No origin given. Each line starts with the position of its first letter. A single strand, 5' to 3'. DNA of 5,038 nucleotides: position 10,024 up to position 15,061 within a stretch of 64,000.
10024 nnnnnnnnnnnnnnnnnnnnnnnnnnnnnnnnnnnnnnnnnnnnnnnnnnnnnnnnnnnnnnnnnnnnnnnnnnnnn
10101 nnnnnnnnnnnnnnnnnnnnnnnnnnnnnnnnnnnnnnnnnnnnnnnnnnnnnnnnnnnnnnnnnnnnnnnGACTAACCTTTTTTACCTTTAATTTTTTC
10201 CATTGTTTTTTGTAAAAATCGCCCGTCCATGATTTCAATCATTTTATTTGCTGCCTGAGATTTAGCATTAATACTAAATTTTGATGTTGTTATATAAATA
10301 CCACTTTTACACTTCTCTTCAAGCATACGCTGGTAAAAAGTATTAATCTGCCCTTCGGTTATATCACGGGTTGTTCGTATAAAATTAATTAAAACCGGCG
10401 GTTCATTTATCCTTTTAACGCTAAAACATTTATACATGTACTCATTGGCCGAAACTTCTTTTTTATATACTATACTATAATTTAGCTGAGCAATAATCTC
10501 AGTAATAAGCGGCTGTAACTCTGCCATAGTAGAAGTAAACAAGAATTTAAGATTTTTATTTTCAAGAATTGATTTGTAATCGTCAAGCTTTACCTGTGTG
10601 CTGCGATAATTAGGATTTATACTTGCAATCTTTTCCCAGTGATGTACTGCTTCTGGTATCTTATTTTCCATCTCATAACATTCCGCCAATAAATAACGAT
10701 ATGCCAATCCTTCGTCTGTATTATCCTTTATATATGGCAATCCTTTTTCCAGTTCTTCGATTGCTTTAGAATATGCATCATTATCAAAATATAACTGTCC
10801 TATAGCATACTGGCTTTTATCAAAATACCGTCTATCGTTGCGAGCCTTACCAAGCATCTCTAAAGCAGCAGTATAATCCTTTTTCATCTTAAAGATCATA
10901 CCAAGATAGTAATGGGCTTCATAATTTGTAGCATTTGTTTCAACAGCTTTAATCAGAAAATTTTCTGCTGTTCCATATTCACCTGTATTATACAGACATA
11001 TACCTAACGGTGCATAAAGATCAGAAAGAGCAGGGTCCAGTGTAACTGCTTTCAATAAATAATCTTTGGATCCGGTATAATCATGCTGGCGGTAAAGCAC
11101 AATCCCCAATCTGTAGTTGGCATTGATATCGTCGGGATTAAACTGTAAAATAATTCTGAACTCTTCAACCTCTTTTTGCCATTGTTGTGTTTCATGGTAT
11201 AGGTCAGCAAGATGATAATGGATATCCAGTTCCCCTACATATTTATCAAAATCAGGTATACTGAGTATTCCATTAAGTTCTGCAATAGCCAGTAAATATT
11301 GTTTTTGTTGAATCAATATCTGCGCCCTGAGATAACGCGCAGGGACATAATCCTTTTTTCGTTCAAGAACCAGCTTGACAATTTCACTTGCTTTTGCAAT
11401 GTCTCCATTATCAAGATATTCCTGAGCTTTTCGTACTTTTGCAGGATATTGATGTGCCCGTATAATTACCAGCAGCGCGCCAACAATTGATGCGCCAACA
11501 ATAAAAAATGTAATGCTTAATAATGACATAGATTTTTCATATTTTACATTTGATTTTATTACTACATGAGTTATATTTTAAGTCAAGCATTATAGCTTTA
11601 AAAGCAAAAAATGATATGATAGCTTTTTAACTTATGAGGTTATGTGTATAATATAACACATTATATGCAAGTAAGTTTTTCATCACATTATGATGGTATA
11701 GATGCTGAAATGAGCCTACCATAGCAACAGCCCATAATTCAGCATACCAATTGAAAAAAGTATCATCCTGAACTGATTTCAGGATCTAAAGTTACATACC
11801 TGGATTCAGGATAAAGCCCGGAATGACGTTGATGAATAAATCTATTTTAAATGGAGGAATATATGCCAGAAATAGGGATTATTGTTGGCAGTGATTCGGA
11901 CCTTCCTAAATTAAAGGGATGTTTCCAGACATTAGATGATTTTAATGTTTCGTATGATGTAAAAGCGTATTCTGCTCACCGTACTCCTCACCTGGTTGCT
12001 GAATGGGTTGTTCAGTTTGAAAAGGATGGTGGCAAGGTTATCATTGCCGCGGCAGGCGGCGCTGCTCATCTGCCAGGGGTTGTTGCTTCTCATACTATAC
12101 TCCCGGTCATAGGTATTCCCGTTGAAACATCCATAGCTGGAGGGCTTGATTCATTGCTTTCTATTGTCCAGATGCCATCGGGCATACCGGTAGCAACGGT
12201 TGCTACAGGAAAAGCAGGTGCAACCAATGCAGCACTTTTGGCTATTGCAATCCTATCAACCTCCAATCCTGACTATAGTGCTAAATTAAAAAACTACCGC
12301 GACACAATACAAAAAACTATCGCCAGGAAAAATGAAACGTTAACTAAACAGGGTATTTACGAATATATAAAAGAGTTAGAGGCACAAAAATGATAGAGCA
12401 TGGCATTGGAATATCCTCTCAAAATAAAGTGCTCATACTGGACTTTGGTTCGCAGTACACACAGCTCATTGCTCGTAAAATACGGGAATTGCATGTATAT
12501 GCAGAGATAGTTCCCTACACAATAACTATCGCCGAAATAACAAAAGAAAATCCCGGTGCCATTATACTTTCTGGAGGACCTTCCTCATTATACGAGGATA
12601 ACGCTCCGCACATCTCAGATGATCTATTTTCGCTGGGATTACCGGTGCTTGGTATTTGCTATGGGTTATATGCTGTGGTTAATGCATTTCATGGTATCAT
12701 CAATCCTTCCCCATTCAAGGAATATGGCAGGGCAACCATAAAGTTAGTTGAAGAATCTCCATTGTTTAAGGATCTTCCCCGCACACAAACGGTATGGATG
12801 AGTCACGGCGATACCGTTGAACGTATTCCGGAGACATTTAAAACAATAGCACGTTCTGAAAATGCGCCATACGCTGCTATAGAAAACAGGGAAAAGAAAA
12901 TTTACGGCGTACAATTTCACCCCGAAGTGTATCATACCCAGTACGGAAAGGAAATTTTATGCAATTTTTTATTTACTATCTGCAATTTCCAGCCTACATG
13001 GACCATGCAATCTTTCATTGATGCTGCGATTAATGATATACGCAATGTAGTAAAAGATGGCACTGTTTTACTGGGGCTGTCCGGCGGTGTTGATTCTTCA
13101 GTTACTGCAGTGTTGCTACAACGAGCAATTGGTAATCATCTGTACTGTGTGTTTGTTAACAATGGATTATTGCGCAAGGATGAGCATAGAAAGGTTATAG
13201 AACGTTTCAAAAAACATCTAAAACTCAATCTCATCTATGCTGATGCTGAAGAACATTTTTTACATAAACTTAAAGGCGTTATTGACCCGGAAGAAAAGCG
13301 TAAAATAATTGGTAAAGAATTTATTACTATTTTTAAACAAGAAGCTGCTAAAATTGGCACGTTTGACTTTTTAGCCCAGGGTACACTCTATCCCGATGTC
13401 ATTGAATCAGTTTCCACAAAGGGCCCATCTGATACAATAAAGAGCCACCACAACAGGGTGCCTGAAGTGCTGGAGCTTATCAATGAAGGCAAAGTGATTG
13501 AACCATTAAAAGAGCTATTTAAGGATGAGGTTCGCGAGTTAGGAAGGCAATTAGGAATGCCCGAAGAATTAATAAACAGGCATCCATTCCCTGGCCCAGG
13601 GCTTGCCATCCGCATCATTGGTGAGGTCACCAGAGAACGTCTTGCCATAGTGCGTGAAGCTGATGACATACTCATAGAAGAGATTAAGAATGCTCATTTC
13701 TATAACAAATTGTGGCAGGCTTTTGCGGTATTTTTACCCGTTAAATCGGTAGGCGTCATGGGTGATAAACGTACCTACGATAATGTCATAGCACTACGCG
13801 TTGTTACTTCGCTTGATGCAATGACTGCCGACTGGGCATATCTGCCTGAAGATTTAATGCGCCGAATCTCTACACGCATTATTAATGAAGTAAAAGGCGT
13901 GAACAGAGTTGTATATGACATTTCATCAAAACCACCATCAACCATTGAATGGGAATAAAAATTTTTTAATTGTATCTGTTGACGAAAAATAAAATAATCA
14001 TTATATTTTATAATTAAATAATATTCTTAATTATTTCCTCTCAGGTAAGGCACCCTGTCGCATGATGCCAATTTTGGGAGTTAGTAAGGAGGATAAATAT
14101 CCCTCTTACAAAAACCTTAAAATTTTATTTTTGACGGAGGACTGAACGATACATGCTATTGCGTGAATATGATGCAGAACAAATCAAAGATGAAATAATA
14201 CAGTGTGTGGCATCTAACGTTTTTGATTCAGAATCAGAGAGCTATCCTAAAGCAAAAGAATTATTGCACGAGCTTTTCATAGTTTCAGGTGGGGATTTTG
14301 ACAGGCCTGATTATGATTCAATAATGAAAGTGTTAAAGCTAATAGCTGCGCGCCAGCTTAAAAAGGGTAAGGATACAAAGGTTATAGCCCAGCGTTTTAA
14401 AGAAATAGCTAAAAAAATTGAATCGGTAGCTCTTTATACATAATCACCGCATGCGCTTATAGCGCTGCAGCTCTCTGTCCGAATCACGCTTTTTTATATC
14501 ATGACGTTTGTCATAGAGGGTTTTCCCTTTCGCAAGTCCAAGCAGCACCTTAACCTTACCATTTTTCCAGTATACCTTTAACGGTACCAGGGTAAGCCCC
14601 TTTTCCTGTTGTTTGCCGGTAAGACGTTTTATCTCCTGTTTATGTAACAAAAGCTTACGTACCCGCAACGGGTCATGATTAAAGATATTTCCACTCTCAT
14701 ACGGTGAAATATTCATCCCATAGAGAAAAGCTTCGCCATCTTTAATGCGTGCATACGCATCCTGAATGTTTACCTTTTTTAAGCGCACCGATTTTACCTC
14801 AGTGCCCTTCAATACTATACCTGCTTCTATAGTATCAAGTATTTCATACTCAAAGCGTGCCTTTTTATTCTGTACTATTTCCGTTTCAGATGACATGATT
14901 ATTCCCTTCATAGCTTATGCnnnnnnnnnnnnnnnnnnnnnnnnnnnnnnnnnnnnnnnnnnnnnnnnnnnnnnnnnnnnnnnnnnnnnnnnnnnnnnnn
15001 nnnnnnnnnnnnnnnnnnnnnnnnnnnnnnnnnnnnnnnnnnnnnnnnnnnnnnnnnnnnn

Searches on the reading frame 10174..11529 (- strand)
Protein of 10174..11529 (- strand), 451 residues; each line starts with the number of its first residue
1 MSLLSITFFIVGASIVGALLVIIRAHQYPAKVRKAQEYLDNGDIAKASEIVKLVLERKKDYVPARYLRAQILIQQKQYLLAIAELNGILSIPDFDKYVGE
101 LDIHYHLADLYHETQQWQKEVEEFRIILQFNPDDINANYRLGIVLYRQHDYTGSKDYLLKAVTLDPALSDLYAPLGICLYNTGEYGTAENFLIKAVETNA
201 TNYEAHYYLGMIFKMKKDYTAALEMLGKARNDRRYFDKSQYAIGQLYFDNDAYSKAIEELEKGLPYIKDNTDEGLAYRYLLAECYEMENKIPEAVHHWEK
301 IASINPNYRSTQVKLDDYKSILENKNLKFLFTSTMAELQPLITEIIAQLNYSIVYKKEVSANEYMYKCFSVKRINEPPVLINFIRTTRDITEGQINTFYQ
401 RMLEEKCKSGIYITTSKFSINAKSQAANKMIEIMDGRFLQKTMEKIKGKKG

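Call 21: search_protein_families(library=pfam, proteins=[window:10174-11529:-], max_evalue=0.0001)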
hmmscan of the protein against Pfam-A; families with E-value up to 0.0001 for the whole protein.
window:10174-11529:- (451 aa): 19 families
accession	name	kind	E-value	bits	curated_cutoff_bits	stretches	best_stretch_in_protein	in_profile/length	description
PF07719.23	TPR_2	-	9.3e-21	72.6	27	0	137-167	3-33/34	Tetratricopeptide repeat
PF14559.12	TPR_19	-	1.2e-18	67.6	25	0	39-90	2-53/68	Tetratricopeptide repeat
PF00515.34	TPR_1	-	3.8e-17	61.8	27.8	0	279-308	5-34/34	Tetratricopeptide repeat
PF13432.12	TPR_16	-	9.3e-17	61.6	32.7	0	33-89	2-58/65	Tetratricopeptide repeat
PF13428.12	TPR_14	-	4.2e-14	52.1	23.5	0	102-142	2-42/44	Tetratricopeptide repeat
PF13431.12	TPR_17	-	5.4e-14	51.7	24.4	0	193-224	3-34/34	Tetratricopeptide repeat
PF13181.12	TPR_8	-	1.2e-13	50.4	25.7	0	136-167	2-33/34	Tetratricopeptide repeat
PF12895.13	ANAPC3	-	9.3e-13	48.7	27.2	1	215-300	1-81/82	Anaphase-promoting complex, cyclosome, subunit 3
PF13424.12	TPR_12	-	4.5e-11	43.2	30.1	0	175-231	9-73/77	Tetratricopeptide repeat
PF13174.12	TPR_6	-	1.7e-08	35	26.3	0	204-229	1-26/33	Tetratricopeptide repeat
PF23914.1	TPR_CcmH_CycH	-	5.5e-08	33.2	42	0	125-225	40-143/158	Cytochrome c-type biogenesis protein H TPR domain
PF04471.18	Mrr_cat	-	7.5e-08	32.9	21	1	374-442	45-114/115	Restriction endonuclease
PF13414.12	TPR_11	-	5.4e-07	29.6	26.8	0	128-148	21-41/42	TPR repeat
PF22722.2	NA-iREase1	-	7.6e-07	29.5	27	1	341-434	4-99/106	NACHT-associated inactive Restriction Endonuclease 1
PF13371.12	TPR_9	-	1e-06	29.1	35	0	110-170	4-64/73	Tetratricopeptide repeat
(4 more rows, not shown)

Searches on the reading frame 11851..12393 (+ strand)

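Call 24: search_protein_families(library=pfam, proteins=[window:11851-12393:+], max_evalue=0.0001)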
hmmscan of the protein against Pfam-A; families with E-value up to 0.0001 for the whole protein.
window:11851-12393:+ (180 aa): 1 family
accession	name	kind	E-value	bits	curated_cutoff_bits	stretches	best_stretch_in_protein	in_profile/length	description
PF00731.26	AIRC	-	1.3e-56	190.7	30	1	8-154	2-146/148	AIR carboxylase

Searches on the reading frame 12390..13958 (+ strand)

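Call 24: search_protein_families(library=pfam, proteins=[window:12390-13958:+], max_evalue=0.0001)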
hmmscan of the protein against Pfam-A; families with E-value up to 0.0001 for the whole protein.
window:12390-13958:+ (522 aa): 4 families
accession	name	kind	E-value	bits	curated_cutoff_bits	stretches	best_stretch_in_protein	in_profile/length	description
PF00958.27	GMP_synt_C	-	6.7e-45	151.5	27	1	430-521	1-92/92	GMP synthase C terminal domain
PF00117.34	GATase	-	2.6e-44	151.6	22.8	1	15-195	1-188/190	Glutamine amidotransferase class-I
PF02540.23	NAD_synthase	-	3.9e-12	46.2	21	1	224-257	19-53/242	NAD synthase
PF07722.19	Peptidase_C26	-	4.8e-07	30.2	20.5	1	81-179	103-219/219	Peptidase C26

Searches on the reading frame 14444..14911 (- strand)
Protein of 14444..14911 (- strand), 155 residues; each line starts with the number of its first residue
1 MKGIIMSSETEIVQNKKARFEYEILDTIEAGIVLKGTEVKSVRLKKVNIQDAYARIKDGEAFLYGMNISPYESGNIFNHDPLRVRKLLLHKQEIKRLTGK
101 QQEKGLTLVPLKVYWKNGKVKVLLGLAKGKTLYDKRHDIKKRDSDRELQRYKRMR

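Call 3: search_protein_families(library=pfam, proteins=[window:14444-14911:-], max_evalue=0.01)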
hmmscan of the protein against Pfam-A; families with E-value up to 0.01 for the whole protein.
window:14444-14911:- (155 aa): 1 family
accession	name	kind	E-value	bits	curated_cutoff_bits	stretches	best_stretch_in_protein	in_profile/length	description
PF01668.23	SmpB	-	5e-63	211.7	27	1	12-151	1-140/143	SmpB protein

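Call 4: search_protein_families(library=ncbifam, proteins=[window:14444-14911:-], max_evalue=0.01)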
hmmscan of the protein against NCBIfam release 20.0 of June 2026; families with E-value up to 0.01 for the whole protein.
window:14444-14911:- (155 aa): 2 families
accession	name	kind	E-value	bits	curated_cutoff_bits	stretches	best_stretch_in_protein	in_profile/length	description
NF003843.0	PRK05422.1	equivalog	7.5e-65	217.3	130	1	8-152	9-153/156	SsrA-binding protein SmpB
TIGR00086.1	smpB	equivalog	2.9e-60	202.5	119.1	1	12-150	2-141/144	SsrA-binding protein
